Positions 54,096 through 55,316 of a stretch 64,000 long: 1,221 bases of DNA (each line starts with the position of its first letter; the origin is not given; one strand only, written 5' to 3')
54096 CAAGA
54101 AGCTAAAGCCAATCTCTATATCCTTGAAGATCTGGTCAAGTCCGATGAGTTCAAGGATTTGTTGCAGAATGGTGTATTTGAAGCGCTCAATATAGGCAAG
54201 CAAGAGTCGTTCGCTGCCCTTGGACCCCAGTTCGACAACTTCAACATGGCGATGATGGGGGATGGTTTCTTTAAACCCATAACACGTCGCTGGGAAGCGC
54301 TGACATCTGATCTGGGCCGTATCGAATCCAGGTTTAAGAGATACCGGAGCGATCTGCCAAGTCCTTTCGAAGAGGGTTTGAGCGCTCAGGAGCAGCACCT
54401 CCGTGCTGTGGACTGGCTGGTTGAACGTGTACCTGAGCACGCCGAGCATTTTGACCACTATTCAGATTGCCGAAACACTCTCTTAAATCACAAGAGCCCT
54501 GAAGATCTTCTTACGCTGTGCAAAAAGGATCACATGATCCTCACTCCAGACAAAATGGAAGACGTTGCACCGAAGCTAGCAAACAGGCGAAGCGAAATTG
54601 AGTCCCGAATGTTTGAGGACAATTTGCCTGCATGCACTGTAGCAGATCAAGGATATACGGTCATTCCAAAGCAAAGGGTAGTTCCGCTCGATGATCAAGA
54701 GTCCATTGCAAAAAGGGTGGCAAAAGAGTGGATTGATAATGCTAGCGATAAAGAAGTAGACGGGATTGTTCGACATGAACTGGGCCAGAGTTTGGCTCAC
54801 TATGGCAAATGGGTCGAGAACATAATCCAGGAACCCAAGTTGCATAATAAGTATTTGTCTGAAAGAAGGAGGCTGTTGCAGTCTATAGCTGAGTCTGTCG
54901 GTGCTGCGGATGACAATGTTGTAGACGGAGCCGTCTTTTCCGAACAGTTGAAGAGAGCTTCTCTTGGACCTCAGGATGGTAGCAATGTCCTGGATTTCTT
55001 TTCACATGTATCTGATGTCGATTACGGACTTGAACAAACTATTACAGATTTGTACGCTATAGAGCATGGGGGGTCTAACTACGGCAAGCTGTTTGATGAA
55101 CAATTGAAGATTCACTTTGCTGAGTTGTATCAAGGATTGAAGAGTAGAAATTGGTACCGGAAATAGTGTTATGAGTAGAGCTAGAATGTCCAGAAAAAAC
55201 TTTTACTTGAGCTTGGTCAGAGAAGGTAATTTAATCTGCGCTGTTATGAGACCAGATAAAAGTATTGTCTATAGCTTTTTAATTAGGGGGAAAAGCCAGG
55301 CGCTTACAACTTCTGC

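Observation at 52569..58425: Second toxin paralog (865 aa) followed by an array of four paralogous immunity-like genes, interrupted by an antisense gene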

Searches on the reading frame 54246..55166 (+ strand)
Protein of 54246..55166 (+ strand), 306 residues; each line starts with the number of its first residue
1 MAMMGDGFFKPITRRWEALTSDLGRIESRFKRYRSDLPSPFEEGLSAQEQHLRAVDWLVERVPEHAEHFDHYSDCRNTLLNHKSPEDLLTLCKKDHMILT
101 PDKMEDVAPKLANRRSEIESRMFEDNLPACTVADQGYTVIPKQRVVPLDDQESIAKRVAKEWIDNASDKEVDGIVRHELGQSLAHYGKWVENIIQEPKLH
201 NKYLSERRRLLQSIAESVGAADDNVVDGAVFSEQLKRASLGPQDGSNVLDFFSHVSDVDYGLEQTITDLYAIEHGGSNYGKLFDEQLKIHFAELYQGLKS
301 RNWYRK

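Call 20: find_homologous_proteins(query=A3, max_evalue=0.001)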
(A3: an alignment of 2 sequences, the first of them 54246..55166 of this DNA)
Query A3 (2 sequences) (306 aa, profile of the alignment): 4 proteins with E <= 0.001 among 7978 candidates.
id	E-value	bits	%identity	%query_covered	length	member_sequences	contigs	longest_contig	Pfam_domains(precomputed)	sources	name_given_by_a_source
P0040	3.5e-145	502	91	100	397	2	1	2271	-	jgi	-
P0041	1.1e-96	343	25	52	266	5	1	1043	-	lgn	-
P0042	2.6e-61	226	25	59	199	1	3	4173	-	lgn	-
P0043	1.6e-40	158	36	13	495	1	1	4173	-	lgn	-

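Call 47: find_encoding_contigs(protein=P0042, flank=8000, max_places=3)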
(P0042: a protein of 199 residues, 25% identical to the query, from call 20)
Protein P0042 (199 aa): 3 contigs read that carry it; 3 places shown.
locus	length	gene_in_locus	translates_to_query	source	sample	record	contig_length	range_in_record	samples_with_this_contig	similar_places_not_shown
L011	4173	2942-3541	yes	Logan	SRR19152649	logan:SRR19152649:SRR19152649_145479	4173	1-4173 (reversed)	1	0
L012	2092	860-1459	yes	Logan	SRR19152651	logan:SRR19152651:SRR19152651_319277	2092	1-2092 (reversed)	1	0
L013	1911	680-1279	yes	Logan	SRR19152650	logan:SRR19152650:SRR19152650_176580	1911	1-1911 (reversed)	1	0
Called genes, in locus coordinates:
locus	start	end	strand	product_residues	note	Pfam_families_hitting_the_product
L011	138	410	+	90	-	PF13711:DUF4160 (weak)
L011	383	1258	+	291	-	PF10387:DUF2442 (weak)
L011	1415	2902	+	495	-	-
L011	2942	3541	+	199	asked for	-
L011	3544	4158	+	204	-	-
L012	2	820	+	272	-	?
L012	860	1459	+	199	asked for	-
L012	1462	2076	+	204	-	-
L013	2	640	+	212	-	?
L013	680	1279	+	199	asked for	-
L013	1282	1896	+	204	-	-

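Call 50: search_protein_representatives(alignment_id=A6)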
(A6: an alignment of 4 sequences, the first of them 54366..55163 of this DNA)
Query: 4 sequences, 266 profile positions. Proteins with E-value up to 0.001 (for the whole library): 38; up to 1e-10: 25; up to 1e-30: 7. The best 38 are listed.
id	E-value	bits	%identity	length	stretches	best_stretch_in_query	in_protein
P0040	2.1e-122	424.5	-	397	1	1-266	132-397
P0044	1.1e-100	353.3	-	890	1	1-266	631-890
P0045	1.7e-91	323.1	-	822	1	4-266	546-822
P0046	3.2e-60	220.6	-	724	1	2-265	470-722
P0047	1.3e-54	202.2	-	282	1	4-266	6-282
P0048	1.5e-48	182.4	-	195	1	87-265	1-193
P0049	3.2e-39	151.8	-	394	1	26-266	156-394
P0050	4.7e-26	108.6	-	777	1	13-265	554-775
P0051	3.0e-23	99.4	-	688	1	15-265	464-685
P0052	4.1e-23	99.0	-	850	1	30-258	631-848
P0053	4.2e-23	98.9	-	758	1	31-265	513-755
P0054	6.9e-23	98.2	-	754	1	15-236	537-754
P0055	4.3e-22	95.6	-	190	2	42-174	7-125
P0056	9.8e-20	87.9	-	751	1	43-266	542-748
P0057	1.6e-19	87.2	-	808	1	18-262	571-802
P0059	4.1e-19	85.8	-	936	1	29-266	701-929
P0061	7.3e-19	85.0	-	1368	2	28-151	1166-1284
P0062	8.7e-18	81.5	-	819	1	12-266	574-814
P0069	1.0e-08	51.7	-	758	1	30-263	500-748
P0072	1.2e-07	48.2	-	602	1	41-263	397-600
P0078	6.6e-05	39.3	-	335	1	129-264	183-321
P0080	1.7e-04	37.9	-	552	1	27-265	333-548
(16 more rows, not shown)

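Call 52: search_protein_families(library=pfam, alignment_id=A7, max_evalue=0.01)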
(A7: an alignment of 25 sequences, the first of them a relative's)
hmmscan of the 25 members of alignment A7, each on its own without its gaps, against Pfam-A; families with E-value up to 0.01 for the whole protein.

A. member 1, P0044 (890 aa): 0 families

B. families by the number of members that match (of 25 scanned): 0 families

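Call 58: search_solved_structures(query=A9, max_evalue=5)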
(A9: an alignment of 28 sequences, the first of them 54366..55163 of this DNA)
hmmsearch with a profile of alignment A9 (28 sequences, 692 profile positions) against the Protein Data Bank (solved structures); distinct sequences matched with E-value up to 5: 15.
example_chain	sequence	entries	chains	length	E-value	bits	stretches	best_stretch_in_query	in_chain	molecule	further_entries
8up1_A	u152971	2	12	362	0.12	14.4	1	331-465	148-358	De Novo Protein sr322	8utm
9r1n_A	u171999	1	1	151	0.32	13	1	191-310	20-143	sc-apCC-4-DPH-2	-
1yhq_H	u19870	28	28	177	0.42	12.6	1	327-408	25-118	50S RIBOSOMAL PROTEIN L10E | RPL10E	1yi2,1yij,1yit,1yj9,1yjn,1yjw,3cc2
3i55_H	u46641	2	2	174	0.42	12.6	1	327-408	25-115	50S ribosomal protein L10e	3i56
1s72_H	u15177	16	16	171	0.45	12.5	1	328-408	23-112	50S ribosomal protein L10e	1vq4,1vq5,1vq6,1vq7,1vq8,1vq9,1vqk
2qex_H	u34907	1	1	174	0.46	12.4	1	327-408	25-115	50S ribosomal protein L10e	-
9deh_A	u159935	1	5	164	0.89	11.5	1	178-252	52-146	Win31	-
5ysc_A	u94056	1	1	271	1.1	11.2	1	360-464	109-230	Vitamin B12-binding protein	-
3a11_A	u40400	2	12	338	1.1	11.2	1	161-351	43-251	Translation initiation factor eIF-2B, delta subunit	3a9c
3vm6_A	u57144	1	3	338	1.3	10.9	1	161-351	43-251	Translation initiation factor eIF-2B, delta subunit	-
9dd3_A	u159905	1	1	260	2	10.4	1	292-462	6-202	Designed allosteric facilitated dissociation switch AS5 H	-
9dd2_A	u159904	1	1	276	2.8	9.9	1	292-463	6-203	Designed allosteric facilitated dissociation switch AS5 H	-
2mtd_A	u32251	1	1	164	4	9.3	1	294-434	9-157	Decorin binding protein A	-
9s4q_Nn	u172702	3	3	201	4.7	9.1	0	570-631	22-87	Kinetochore-associated protein NNF1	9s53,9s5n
8e55_A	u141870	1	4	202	4.9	9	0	331-458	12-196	SG135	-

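Call 62: list_cluster_members(proteins=[P0046, P0050, P0052, P0059, P0061, P0062, P0069, P0072, P0078, P0080])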
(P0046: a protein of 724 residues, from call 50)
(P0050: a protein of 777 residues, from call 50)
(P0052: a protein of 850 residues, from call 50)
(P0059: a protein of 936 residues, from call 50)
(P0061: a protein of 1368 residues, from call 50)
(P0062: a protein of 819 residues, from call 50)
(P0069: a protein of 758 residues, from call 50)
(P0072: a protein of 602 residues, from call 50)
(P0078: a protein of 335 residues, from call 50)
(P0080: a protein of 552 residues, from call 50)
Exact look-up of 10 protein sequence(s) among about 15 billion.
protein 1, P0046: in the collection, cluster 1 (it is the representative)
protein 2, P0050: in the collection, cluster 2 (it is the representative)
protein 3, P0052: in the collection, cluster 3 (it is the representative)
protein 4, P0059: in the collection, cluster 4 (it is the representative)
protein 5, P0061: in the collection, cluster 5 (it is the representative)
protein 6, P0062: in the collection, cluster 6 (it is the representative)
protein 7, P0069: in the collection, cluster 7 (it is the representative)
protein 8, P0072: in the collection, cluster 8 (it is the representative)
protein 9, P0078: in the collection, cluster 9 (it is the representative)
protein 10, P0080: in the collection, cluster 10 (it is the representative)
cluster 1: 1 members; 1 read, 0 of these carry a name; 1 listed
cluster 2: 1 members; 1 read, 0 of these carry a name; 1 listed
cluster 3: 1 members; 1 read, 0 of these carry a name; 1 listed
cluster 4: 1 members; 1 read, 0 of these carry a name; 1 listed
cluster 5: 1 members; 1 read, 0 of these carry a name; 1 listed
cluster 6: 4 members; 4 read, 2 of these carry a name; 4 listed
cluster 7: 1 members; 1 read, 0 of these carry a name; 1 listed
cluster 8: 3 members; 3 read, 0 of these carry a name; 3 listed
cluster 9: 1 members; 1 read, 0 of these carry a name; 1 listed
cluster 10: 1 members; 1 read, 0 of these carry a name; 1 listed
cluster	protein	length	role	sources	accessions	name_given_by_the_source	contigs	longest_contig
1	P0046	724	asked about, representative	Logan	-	-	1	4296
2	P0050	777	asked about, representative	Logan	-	-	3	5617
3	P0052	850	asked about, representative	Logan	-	-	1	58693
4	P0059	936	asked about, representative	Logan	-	-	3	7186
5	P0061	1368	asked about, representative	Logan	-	-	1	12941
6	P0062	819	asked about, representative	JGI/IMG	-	hypothetical protein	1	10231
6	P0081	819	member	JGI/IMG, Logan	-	hypothetical protein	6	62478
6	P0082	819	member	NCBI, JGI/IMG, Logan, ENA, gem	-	-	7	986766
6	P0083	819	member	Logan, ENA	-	-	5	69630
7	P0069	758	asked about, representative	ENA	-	-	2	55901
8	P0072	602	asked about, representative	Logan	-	-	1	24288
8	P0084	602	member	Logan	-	-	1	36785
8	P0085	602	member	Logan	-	-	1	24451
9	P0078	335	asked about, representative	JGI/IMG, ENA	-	-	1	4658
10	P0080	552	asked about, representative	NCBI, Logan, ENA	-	-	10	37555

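Call 63: find_encoding_contigs(protein=P0052, flank=6000, max_places=1)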
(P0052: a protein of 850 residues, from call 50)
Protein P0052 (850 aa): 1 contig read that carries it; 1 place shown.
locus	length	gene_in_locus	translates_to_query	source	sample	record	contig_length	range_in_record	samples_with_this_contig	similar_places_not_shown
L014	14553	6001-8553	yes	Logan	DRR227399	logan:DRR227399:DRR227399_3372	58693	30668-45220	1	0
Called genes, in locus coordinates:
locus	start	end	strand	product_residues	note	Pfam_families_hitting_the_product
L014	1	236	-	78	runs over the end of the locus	-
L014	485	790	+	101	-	-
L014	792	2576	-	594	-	PF00294:PfkB, PF08543:Phos_pyr_kin (weak)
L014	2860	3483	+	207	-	-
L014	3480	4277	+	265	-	PF01925:TauE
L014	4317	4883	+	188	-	-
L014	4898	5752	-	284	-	PF01145:Band_7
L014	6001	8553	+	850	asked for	-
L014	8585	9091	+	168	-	-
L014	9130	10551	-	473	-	PF01029:NusB, PF22458:RsmF-B_ferredox, PF01209:Ubie_methyltran (weak), PF01189:Methyltr_RsmB-F, PF01728:FtsJ, PF02390:Methyltransf_4 (weak), PF13649:Methyltransf_25 (weak), PF13847:Methyltransf_31, +1 more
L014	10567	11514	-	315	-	PF00551:Formyl_trans_N, PF02911:Formyl_trans_C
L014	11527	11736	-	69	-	-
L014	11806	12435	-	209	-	PF09378:HAS-barrel (faint)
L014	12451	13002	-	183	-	PF27226:AF_1845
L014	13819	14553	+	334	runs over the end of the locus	PF07394:DUF1501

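Call 64: find_encoding_contigs(protein=P0069, flank=6000, max_places=1)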
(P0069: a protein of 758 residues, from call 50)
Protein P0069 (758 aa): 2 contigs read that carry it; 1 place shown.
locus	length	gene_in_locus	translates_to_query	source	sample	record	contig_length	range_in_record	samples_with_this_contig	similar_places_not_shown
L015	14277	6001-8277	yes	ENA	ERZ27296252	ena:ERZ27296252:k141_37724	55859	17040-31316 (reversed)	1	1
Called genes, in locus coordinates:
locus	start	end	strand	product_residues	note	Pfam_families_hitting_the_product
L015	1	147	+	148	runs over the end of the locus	-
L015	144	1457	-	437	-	PF10502:Peptidase_S26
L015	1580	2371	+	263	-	PF00578:AhpC-TSA (faint)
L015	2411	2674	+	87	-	-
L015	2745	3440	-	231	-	-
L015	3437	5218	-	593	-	PF07719:TPR_2 (faint), PF13181:TPR_8 (faint), PF00515:TPR_1 (faint), PF13374:TPR_10 (faint), PF13424:TPR_12 (weak), PF17874:TPR_MalT, PF24885:TPR_NPHP3 (faint), PF13424:TPR_12, +1 more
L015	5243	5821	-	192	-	-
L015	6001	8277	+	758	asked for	-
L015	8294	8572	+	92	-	-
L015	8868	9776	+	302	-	-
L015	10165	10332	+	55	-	-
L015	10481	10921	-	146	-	-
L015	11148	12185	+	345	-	PF12146:Hydrolase_4, PF00561:Abhydrolase_1, PF12697:Abhydrolase_6, PF07859:Abhydrolase_3 (faint)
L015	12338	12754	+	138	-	-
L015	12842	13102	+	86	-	-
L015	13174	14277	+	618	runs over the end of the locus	PF13424:TPR_12 (weak), PF13374:TPR_10 (faint), PF13176:TPR_7 (faint)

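Call 65: find_encoding_contigs(protein=P0080, flank=6000, max_places=1)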
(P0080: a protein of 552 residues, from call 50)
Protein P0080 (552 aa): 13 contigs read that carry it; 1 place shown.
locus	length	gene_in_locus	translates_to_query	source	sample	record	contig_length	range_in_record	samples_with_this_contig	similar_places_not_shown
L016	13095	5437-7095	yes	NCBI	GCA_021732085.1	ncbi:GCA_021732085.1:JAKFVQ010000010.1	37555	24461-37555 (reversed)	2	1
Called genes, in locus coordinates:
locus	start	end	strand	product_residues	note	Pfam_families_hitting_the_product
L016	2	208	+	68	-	?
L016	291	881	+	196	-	-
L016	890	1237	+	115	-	-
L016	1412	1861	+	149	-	PF00692:dUTPase, PF22769:DCD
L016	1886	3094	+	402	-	-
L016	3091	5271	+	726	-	-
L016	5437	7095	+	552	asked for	-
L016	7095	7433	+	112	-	-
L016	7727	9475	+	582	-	-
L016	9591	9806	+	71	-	-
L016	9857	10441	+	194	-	-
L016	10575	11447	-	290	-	-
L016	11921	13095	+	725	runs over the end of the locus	PF01602:Adaptin_N (faint), PF02985:HEAT (faint), PF13513:HEAT_EZ (faint), PF03130:HEAT_PBS (faint), PF13646:HEAT_2, PF00160:Pro_isomerase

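Call 67: predict_structure(alignment_id=A9)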
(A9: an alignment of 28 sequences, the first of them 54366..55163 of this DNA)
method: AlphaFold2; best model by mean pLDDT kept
length: 266 residues; sequences in the alignment: 28
mean_pLDDT: 88.9   pTM: 0.88
mean pLDDT of the five models: 88.9, 88.8, 88.8, 88.7, 87.4
residues with pLDDT >= 90: 195; 70-90: 33; 50-70: 32; < 50: 6
segments of 3 or more residues with pLDDT < 50: 184-186
pLDDT, mean of each block of 10 residues (from residue 1): 87 97 96 98 95 98 97 90 94 98 87 70 95 98 97 96 96 81 52 60 63 93 98 96 96 96 71
secondary structure, 60 per line:
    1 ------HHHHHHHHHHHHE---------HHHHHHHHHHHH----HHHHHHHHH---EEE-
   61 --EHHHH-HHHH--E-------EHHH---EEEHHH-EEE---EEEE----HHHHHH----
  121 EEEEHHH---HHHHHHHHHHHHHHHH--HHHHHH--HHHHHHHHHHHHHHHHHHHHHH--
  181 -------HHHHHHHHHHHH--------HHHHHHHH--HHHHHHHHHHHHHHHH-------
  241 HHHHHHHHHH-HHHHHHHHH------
elements in order: H7-18 H29-40 H45-53 E57-59 H64-67 H69-72 E90-92 E97-99 E103-106 H111-116 E121-124 H131-146 H149-154 H157-178 H188-199 H208-215 H218-233 H241-250 H252-260

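Call 96: find_encoding_contigs(protein=P0044, flank=6000, max_places=3)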
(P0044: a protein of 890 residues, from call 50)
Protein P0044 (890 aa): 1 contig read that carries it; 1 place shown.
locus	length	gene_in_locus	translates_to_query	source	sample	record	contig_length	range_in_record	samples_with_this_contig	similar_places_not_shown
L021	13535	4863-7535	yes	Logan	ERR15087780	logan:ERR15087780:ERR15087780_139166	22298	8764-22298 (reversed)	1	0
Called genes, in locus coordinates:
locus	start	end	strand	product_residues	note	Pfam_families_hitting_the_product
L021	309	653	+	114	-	-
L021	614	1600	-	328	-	-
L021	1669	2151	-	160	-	PF06983:3-dmu-9_3-mt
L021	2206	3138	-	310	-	PF01210:NAD_Gly3P_dh_N (faint), PF02558:ApbA, PF03807:F420_oxidored (weak), PF08546:ApbA_C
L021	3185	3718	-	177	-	-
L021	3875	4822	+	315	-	-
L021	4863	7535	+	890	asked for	-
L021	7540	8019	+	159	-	-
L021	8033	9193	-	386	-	-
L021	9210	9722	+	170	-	-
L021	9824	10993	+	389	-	PF13784:Fic_N, PF02661:Fic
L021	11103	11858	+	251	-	PF14023:Bestrophin-like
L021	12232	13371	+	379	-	PF09992:NAGPA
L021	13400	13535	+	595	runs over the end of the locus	PF00069:Pkinase, PF07714:PK_Tyr_Ser-Thr, PF01636:APH (faint)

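Call 107: find_related_loci(query=A6, collection=viral_contigs, flank=5000)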
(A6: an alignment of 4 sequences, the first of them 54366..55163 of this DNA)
Query A6 (266 aa) in viral_contigs; peptide patterns used: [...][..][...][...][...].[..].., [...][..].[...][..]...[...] (x = any residue, [..] = any of these).
113 stretches matched a pattern, but none encodes a relative of the query by tblastn (E <= 1e-3).
